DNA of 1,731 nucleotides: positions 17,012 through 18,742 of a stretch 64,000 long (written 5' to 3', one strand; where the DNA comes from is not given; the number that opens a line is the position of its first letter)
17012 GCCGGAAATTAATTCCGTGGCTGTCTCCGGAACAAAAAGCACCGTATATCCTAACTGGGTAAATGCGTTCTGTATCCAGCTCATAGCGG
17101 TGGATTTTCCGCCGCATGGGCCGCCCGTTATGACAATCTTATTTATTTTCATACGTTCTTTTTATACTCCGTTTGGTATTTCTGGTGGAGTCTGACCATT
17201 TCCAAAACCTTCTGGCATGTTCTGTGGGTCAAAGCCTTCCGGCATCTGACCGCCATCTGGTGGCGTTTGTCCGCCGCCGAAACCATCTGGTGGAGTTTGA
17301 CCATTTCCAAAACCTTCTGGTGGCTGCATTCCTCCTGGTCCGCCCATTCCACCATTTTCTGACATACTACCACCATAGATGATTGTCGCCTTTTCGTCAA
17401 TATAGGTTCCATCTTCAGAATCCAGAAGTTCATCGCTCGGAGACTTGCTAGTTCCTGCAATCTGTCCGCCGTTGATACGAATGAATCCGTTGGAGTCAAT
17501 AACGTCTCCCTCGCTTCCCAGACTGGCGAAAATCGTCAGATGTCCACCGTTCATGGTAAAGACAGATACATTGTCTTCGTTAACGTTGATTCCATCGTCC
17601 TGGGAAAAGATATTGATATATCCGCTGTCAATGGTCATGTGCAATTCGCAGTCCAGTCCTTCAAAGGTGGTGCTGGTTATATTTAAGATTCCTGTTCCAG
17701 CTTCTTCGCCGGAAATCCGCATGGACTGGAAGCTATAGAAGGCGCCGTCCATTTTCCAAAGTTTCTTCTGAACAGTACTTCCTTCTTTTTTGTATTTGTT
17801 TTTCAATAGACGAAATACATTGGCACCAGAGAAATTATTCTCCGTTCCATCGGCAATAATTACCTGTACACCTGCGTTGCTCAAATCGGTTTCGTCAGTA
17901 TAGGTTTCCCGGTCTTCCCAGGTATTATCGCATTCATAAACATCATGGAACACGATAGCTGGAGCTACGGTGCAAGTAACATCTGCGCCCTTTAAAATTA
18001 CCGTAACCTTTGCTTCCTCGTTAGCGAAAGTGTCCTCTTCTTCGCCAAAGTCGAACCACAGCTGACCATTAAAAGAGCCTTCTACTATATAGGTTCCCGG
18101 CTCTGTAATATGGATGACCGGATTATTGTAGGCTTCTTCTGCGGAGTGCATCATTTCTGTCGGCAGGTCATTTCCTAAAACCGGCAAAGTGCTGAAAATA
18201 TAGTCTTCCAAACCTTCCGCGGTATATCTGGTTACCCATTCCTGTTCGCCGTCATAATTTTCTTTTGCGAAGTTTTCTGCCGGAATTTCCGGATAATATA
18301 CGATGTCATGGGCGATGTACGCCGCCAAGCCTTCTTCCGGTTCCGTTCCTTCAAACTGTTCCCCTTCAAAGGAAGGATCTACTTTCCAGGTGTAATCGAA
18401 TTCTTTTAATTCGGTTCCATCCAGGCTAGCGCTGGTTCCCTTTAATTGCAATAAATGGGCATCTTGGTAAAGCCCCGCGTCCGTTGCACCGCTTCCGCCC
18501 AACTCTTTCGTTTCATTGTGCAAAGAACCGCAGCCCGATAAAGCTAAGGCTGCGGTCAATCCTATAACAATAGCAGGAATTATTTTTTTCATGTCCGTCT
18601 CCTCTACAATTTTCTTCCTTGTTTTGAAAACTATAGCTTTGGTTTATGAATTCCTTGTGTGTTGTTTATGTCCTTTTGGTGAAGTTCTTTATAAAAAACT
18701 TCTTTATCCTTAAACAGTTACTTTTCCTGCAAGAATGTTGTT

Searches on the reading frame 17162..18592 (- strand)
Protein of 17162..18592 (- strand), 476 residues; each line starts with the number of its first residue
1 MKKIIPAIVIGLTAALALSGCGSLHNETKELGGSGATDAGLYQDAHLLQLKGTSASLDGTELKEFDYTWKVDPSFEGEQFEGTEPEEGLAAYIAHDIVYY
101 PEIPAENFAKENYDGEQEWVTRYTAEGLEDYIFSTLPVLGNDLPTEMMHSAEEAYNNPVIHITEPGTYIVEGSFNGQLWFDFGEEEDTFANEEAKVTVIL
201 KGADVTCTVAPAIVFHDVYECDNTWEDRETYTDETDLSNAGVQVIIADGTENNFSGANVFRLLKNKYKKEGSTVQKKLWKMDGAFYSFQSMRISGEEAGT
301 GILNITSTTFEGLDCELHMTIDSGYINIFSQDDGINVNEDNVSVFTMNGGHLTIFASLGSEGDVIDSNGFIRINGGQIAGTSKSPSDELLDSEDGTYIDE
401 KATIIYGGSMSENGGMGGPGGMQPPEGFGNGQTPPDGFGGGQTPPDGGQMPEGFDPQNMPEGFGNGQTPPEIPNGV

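Call 10: search_protein_families(library=pfam, proteins=[window:17162-18592:-])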
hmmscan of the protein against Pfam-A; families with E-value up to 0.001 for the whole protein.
window:17162-18592:- (476 aa): 1 family
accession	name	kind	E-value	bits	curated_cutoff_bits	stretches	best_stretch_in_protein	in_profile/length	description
PF14262.12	Cthe_2159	-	1.3e-18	67.7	25.8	1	159-401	4-195/262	Carbohydrate-binding domain-containing protein Cthe_2159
